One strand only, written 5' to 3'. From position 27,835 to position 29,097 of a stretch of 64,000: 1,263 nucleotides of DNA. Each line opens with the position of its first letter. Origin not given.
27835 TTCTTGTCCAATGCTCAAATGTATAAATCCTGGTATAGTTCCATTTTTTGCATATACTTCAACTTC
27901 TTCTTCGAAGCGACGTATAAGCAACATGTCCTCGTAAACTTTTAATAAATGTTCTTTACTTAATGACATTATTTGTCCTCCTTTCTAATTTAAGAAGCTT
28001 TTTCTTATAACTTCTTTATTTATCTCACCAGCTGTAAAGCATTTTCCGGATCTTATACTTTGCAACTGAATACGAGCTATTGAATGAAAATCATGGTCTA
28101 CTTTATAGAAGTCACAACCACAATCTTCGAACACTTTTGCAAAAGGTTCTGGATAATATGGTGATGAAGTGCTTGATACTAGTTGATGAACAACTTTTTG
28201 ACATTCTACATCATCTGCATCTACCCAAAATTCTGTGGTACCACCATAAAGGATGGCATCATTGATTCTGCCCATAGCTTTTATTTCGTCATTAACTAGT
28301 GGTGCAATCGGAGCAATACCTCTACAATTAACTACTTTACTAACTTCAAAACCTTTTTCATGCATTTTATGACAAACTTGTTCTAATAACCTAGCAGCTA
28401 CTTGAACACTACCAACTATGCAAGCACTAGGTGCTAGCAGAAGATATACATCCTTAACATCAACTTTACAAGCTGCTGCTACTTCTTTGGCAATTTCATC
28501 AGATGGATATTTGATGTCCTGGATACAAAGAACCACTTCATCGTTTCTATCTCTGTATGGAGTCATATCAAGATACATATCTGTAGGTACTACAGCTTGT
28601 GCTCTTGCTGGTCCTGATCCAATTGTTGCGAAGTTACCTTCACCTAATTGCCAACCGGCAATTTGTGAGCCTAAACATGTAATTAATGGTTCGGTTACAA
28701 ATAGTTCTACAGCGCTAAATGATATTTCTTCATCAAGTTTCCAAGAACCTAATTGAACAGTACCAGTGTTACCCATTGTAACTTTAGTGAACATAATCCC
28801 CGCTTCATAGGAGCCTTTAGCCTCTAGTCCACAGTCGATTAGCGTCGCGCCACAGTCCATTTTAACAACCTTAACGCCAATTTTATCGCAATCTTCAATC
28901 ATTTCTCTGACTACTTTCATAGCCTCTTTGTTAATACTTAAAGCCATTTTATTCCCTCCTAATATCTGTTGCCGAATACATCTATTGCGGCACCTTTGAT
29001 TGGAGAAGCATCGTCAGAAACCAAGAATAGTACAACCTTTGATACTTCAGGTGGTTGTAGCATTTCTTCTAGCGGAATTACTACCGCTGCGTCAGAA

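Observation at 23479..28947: Two divergent Mch (methenyl-H4MPT cyclohydrolase)-like paralogs flanking a dehydrogenase complex in a Firmicute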

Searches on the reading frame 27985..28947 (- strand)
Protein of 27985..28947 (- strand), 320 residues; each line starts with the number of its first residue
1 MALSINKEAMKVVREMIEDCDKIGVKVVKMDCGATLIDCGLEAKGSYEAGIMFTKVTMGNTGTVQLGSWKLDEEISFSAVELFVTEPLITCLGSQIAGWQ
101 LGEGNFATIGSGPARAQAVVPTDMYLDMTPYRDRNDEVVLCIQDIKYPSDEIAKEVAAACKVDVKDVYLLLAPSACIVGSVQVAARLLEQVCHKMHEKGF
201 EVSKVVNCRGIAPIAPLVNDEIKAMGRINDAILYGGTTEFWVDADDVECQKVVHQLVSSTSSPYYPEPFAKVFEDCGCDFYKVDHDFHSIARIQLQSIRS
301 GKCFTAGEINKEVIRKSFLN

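Call 3: search_protein_families(library=pfam, proteins=[window:27985-28947:-], max_evalue=0.01)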
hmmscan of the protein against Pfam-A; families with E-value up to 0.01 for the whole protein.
window:27985-28947:- (320 aa): 1 family
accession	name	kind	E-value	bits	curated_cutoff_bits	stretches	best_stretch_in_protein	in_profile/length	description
PF02289.21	MCH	-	1.4e-105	353.4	25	1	4-318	1-311/311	Cyclohydrolase (MCH)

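Call 9: search_protein_families(library=ncbifam, proteins=[window:27985-28947:-], max_evalue=0.0001)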
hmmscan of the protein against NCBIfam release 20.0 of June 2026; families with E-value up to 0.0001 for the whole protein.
window:27985-28947:- (320 aa): 1 family
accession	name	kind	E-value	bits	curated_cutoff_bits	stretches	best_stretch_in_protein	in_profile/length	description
TIGR03120.1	one_C_mch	equivalog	1.2e-98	330.2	228.8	1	4-318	1-312/313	methenyltetrahydromethanopterin cyclohydrolase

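Call 10: find_homologous_proteins(query=window:27985-28947:-, max_evalue=1e-10)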
Query window:27985-28947:- (320 aa): 2299 proteins with E <= 1e-10 among 3575 candidates; the best 120 are listed.
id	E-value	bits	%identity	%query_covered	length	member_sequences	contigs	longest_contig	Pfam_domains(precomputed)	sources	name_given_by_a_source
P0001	2.8e-173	594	80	100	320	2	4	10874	PF02289.22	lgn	-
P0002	2.0e-164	565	75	100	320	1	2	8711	PF02289.22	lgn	-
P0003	5.0e-160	550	75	100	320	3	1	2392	PF02289.22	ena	-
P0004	6.9e-157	540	74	100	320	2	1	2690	PF02289.22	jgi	jgi:methenyltetrahydromethanopterin cyclohydrolase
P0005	3.5e-156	538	73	99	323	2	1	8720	PF02289.22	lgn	-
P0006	1.5e-155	535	73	100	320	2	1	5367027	PF02289.22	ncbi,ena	-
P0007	1.9e-154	532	72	100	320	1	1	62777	PF02289.22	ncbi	-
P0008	3.4e-154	531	71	100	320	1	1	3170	PF02289.22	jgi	jgi:methenyltetrahydromethanopterin cyclohydrolase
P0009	4.7e-154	531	71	100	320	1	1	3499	PF02289.22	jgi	jgi:methenyltetrahydromethanopterin cyclohydrolase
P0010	9.0e-154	530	71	100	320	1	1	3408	PF02289.22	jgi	jgi:methenyltetrahydromethanopterin cyclohydrolase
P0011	4.6e-153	527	70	100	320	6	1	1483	PF02289.22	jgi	jgi:methenyltetrahydromethanopterin cyclohydrolase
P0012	7.8e-153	527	72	99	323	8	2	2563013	PF02289.22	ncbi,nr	ncbi:methenyltetrahydromethanopterin cyclohydrolase [Clostridia bacterium]|nr:methenyltetrahydrometh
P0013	8.5e-153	526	73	100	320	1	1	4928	PF02289.22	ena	-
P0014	2.7e-152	525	72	99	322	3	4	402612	PF02289.22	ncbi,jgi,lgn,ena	-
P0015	2.9e-151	521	72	100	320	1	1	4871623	PF02289.22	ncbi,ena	-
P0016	4.1e-151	521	71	100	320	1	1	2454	PF02289.22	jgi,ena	-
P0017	8.7e-151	520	71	99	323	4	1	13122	PF02289.22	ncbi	-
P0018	1.1e-150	519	72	100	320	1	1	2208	PF02289.22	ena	-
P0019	8.5e-150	517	71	100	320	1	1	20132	PF02289.22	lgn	-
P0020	1.9e-149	515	70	100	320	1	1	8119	PF02289.22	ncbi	-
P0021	3.7e-149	514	71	100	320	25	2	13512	PF02289.22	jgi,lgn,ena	jgi:methenyltetrahydromethanopterin cyclohydrolase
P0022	4.0e-149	514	71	100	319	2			PF02289.22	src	-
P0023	4.4e-149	514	71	100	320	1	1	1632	PF02289.22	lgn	-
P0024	6.2e-149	514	70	100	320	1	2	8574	PF02289.22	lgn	-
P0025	1.9e-148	512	70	100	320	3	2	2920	PF02289.22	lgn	-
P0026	3.5e-148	511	71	100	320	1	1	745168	PF02289.22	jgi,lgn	jgi:methenyltetrahydromethanopterin cyclohydrolase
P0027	1.1e-147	510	70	100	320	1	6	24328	PF02289.22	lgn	-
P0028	2.4e-147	508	70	100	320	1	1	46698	PF02289.22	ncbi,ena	-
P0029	3.4e-147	508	70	100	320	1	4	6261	PF02289.22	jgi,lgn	-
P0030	1.1e-146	506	70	100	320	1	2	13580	PF02289.22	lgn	-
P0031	5.0e-146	504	69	100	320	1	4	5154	PF02289.22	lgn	-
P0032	1.8e-145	502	69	100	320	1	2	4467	PF02289.22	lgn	-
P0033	6.3e-145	501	69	100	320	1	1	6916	PF02289.22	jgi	jgi:methenyltetrahydromethanopterin cyclohydrolase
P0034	6.9e-145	500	68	100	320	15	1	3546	PF02289.22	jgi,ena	-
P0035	1.0e-144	500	68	100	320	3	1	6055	PF02289.22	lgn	-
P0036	1.5e-144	499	70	97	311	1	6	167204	PF02289.22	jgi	jgi:methenyltetrahydromethanopterin cyclohydrolase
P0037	1.8e-144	499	69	100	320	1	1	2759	PF02289.22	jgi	jgi:methenyltetrahydromethanopterin cyclohydrolase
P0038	5.4e-144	497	70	97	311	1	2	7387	PF02289.22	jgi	-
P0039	6.1e-144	497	69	100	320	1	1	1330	PF02289.22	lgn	-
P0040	5.7e-142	491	66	100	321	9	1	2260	PF02289.22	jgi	jgi:methenyltetrahydromethanopterin cyclohydrolase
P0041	7.6e-142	490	68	100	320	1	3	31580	PF02289.22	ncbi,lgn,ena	-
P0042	1.7e-141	489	66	99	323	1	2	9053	PF02289.22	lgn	-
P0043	3.2e-141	488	67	100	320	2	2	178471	PF02289.22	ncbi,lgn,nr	ncbi:MAG: methenyltetrahydromethanopterin cyclohydrolase [Anaerolineaceae bacterium]|nr:methenyltetr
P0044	6.4e-141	487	68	100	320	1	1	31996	PF02289.22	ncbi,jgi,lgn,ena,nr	ncbi:MAG TPA: methenyltetrahydromethanopterin cyclohydrolase [Anaerolineales bacterium]|nr:methenylt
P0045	8.5e-141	487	67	100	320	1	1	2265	PF02289.22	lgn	-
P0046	9.9e-140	483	67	99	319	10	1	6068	PF02289.22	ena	-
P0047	1.2e-139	483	67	100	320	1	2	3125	PF02289.22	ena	-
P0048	5.6e-138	478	66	100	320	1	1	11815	PF02289.22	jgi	jgi:methenyltetrahydromethanopterin cyclohydrolase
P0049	1.3e-137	477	67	100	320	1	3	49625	PF02289.22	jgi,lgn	jgi:methenyltetrahydromethanopterin cyclohydrolase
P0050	1.6e-136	473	65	99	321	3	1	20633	PF02289.22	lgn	-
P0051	1.6e-135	470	66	99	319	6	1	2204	PF02289.22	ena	-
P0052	5.0e-135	468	65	100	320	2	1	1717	PF02289.22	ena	-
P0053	2.4e-134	466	64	99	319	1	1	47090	PF02289.22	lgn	-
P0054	1.9e-130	453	62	99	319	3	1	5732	PF02289.22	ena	-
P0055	1.6e-129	450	62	99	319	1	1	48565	PF02289.22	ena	-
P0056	1.9e-129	450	62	99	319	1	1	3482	PF02289.22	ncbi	-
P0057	8.2e-128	444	59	99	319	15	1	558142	PF02289.22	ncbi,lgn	-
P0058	2.8e-127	443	58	99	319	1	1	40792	PF02289.22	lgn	-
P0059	6.4e-127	441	59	99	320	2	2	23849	PF02289.22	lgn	-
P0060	7.8e-127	441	58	99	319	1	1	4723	PF02289.22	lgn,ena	-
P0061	1.3e-125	437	60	97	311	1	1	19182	PF02289.22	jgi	jgi:methenyltetrahydromethanopterin cyclohydrolase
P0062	2.2e-125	436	59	99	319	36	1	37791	PF02289.22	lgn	-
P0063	3.6e-125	436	57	99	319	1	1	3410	PF02289.22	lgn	-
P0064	5.4e-125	435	58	99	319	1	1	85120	PF02289.22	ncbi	-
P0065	6.0e-125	435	58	99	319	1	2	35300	PF02289.22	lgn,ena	-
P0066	7.2e-125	435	59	99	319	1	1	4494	PF02289.22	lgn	-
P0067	1.0e-124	434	59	99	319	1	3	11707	PF02289.22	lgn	-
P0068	2.5e-124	433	57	99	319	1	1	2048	PF02289.22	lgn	-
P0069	2.6e-124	433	59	99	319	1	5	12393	PF02289.22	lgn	-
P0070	3.9e-124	432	59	99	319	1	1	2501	PF02289.22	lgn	-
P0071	9.1e-124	431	58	99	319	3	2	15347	PF02289.22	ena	-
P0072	1.6e-123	430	57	99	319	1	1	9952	PF02289.22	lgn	-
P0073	2.9e-123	429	58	99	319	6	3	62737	PF02289.22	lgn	-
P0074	4.2e-123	429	59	99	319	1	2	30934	PF02289.22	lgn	-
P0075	7.8e-123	428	57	99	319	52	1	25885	PF02289.22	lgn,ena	-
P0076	8.0e-122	425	58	99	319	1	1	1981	PF02289.22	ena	-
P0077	8.4e-122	425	56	99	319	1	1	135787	PF02289.22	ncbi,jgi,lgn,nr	ncbi:MAG: methenyltetrahydromethanopterin cyclohydrolase [Christensenellaceae bacterium]|jgi:metheny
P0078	1.0e-121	424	57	99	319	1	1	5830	PF02289.22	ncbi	-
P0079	1.6e-121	424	58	99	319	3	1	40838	PF02289.22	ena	-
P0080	2.2e-121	423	56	99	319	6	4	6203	PF02289.22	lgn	-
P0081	2.6e-121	423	56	99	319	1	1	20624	PF02289.22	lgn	-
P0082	3.1e-121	423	56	99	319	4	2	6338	PF02289.22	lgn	-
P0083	4.3e-121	422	58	99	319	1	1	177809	PF02289.22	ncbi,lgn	ncbi:MAG: methenyltetrahydromethanopterin cyclohydrolase [Bacillota bacterium]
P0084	6.8e-121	422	56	99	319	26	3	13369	PF02289.22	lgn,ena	-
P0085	7.1e-121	422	56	99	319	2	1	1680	PF02289.22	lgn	-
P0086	8.6e-121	421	58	99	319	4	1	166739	PF02289.22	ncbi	ncbi:MAG: methenyltetrahydromethanopterin cyclohydrolase [Bacillota bacterium]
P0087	1.3e-120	421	57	99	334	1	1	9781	PF02289.22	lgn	-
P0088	1.4e-120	421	57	99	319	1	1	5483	PF02289.22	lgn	-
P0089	2.2e-120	420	71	81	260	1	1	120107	PF02289.22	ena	-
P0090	3.6e-120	419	56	99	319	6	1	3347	PF02289.22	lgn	-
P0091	1.1e-119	418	58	99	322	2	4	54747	PF02289.22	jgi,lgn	jgi:methenyltetrahydromethanopterin cyclohydrolase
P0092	3.0e-119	416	56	99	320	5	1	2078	PF02289.22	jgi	jgi:methenyltetrahydromethanopterin cyclohydrolase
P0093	5.0e-119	415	60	95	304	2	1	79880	PF02289.22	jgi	jgi:methenyltetrahydromethanopterin cyclohydrolase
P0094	2.0e-118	413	56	99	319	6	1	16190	PF02289.22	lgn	-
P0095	3.7e-118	413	60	93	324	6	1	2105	PF02289.22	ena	-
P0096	4.2e-118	412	55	99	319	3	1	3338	PF02289.22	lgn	-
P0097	5.2e-118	412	56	99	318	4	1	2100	PF02289.22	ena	-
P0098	8.5e-118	411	57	99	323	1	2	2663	PF02289.22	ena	-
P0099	2.0e-117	410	56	99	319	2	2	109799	PF02289.22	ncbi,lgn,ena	-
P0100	1.1e-116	408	54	99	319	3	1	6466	PF02289.22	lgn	-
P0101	1.6e-116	407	57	99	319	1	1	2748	PF02289.22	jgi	jgi:methenyltetrahydromethanopterin cyclohydrolase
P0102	2.5e-116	407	57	99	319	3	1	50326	PF02289.22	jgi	-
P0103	3.7e-116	406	56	99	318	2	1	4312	PF02289.22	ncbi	-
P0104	1.1e-114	401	56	99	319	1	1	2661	PF02289.22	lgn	-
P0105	1.5e-114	401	54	98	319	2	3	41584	PF02289.22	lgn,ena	-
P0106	1.6e-114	401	56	99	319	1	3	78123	PF02289.22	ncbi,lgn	ncbi:MAG: methenyltetrahydromethanopterin cyclohydrolase [Spirochaetia bacterium]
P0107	1.1e-113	398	56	99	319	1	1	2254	PF02289.22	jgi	-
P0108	3.3e-113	396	55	99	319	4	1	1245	PF02289.22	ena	-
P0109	7.4e-113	395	55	99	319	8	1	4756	PF02289.22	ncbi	ncbi:MAG: methenyltetrahydromethanopterin cyclohydrolase [Spirochaetota bacterium]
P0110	9.1e-113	395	55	99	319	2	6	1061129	PF02289.22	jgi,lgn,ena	-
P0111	1.1e-112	395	53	99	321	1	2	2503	PF02289.22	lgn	-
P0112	3.0e-112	393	54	99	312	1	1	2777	PF02289.22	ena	-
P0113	6.4e-112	392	52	99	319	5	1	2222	PF02289.22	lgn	-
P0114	1.1e-111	391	54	98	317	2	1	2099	PF02289.22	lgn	-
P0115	3.2e-111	390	54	99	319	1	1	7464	PF02289.22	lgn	-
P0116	7.0e-111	389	52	99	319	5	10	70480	PF02289.22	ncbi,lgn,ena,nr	ncbi:MAG: methenyltetrahydromethanopterin cyclohydrolase [Clostridiales bacterium]|nr:methenyltetrah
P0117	9.4e-111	388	50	99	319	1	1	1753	PF02289.22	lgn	-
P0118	3.1e-110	387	51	99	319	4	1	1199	PF02289.22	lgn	-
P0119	1.0e-109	385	52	99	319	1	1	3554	PF02289.22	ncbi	-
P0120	1.1e-109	385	52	99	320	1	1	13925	PF02289.22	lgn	-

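Call 11: find_encoding_contigs(protein=P0043, flank=10000, max_places=2)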
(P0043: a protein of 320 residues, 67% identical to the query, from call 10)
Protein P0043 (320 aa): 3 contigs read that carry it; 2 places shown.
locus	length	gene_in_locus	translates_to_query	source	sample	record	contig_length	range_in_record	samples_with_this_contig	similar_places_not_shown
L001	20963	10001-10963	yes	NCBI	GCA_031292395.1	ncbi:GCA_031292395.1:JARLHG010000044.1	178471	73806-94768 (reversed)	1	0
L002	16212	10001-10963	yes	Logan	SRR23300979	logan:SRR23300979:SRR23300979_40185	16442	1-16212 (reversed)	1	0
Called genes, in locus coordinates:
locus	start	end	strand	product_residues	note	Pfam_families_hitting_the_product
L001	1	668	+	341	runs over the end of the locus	PF00389:2-Hacid_dh, PF02826:2-Hacid_dh_C, PF03446:NAD_binding_2 (weak)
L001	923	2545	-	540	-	PF00005:ABC_tran, PF13304:AAA_21 (faint), PF00005:ABC_tran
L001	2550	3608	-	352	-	PF02653:BPD_transp_2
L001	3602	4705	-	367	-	PF02653:BPD_transp_2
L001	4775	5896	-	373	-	PF02608:Bmp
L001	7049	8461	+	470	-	PF01979:Amidohydro_1, PF07969:Amidohydro_3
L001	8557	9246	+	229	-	PF00392:GntR, PF07729:FCD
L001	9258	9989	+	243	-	PF00106:adh_short, PF08659:KR, PF13561:adh_short_C2, PF08643:DUF1776 (weak)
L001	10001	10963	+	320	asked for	PF02289:MCH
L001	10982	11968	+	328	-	PF00676:E1_dh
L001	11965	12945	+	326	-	PF02779:Transket_pyr, PF02780:Transketolase_C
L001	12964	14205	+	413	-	PF00364:Biotin_lipoyl, PF25997:BSH_YhbJ (weak), PF02817:E3_binding (weak), PF00198:2-oxoacid_dh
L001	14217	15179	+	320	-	PF02289:MCH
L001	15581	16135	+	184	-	PF01381:HTH_3, PF12844:HTH_19 (weak), PF13443:HTH_26 (weak), PF13560:HTH_31, PF07883:Cupin_2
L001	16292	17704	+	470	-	PF01979:Amidohydro_1, PF07969:Amidohydro_3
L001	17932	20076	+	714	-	PF22977:WHD, PF00004:AAA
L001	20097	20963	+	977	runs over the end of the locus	PF13699:eCIS_core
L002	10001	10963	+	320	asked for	PF02289:MCH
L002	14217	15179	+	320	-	PF02289:MCH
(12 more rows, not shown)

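Call 12: find_encoding_contigs(protein=P0106, flank=10000, max_places=2)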
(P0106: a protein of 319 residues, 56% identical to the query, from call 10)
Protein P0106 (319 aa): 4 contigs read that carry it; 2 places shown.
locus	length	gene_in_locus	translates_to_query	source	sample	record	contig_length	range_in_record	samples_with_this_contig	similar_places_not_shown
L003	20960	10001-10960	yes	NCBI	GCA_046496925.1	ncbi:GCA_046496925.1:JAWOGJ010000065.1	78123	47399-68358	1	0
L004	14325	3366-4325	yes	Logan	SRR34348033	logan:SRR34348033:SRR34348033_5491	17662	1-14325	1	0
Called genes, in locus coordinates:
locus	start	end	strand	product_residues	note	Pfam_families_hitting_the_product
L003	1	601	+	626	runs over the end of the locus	PF02730:AFOR_N, PF01314:AFOR_C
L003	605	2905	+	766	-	PF01315:Ald_Xan_dh_C, PF02738:MoCoBD_1, PF20256:MoCoBD_2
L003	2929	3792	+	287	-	PF00941:FAD_binding_5, PF03450:CO_deh_flav_C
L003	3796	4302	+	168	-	PF00111:Fer2 (weak), PF01799:Fer2_2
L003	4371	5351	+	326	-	PF02729:OTCace_N, PF00185:OTCace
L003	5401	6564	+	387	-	PF01208:URO-D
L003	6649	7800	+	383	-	-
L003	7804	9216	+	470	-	PF01979:Amidohydro_1, PF07969:Amidohydro_3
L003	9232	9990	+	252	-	PF00106:adh_short, PF08659:KR, PF23441:SDR, PF13561:adh_short_C2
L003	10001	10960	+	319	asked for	PF02289:MCH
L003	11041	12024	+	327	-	PF00676:E1_dh, PF02775:TPP_enzyme_C (faint), PF13292:DXP_synthase_N (faint), PF00456:Transketolase_N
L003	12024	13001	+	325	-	PF02779:Transket_pyr, PF02780:Transketolase_C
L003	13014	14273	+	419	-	PF00364:Biotin_lipoyl, PF02817:E3_binding (weak), PF00198:2-oxoacid_dh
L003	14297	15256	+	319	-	PF02289:MCH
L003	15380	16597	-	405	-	PF07690:MFS_1, PF03825:Nuc_H_symport (weak), PF07690:MFS_1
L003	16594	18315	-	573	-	PF00370:FGGY_N, PF02782:FGGY_C (faint)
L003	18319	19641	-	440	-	PF01261:AP_endonuc_2, PF27526:XylA2_C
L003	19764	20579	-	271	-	PF00809:Pterin_bind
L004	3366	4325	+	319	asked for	PF02289:MCH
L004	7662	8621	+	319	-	PF02289:MCH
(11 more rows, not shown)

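Call 13: find_encoding_contigs(protein=P0077, flank=10000, max_places=2)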
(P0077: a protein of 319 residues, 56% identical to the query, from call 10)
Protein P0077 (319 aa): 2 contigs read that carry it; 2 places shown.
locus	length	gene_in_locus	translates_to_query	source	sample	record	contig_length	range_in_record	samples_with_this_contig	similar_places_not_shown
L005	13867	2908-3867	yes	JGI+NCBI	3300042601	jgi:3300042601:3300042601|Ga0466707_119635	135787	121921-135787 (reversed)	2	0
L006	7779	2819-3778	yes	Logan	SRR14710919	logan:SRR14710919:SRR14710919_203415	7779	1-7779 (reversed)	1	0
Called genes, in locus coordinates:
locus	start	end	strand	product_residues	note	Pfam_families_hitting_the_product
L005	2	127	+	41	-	?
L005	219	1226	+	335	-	PF02289:MCH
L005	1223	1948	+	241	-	PF02289:MCH (faint)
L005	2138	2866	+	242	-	PF00106:adh_short, PF08659:KR, PF13561:adh_short_C2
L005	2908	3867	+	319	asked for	PF02289:MCH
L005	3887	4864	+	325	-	PF00676:E1_dh, PF13292:DXP_synthase_N (faint), PF00456:Transketolase_N (weak)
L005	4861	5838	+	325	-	PF02779:Transket_pyr, PF02780:Transketolase_C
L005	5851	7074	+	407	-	PF00364:Biotin_lipoyl, PF02817:E3_binding (weak), PF00198:2-oxoacid_dh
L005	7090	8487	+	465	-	PF00890:FAD_binding_2 (faint), PF01134:GIDA (weak), PF01262:AlaDh_PNT_C (faint), PF07992:Pyr_redox_2, PF12831:FAD_oxidored, PF13738:Pyr_redox_3, PF00070:Pyr_redox, PF02852:Pyr_redox_dim, +4 more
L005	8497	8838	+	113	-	-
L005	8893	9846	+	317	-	PF21948:LplA-B_cat, PF03099:BPL_LplA_LipB (weak)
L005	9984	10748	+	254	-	PF00392:GntR, PF07702:UTRA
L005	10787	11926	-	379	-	PF00890:FAD_binding_2, PF01134:GIDA (faint), PF01266:DAO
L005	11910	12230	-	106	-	PF04324:Fer2_BFD, PF17806:SO_alpha_A3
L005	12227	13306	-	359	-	PF01266:DAO (faint), PF07992:Pyr_redox_2, PF13738:Pyr_redox_3 (faint)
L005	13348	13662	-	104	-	PF13510:Fer2_4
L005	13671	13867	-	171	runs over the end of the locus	PF13237:Fer4_10 (weak), PF25160:LdpA_Fe-S-bd (weak), PF12838:Fer4_7 (weak), PF00037:Fer4 (weak), PF12797:Fer4_2 (weak), PF12837:Fer4_6 (weak)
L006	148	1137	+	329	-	PF02289:MCH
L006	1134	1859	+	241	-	PF02289:MCH (faint)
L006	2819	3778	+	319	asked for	PF02289:MCH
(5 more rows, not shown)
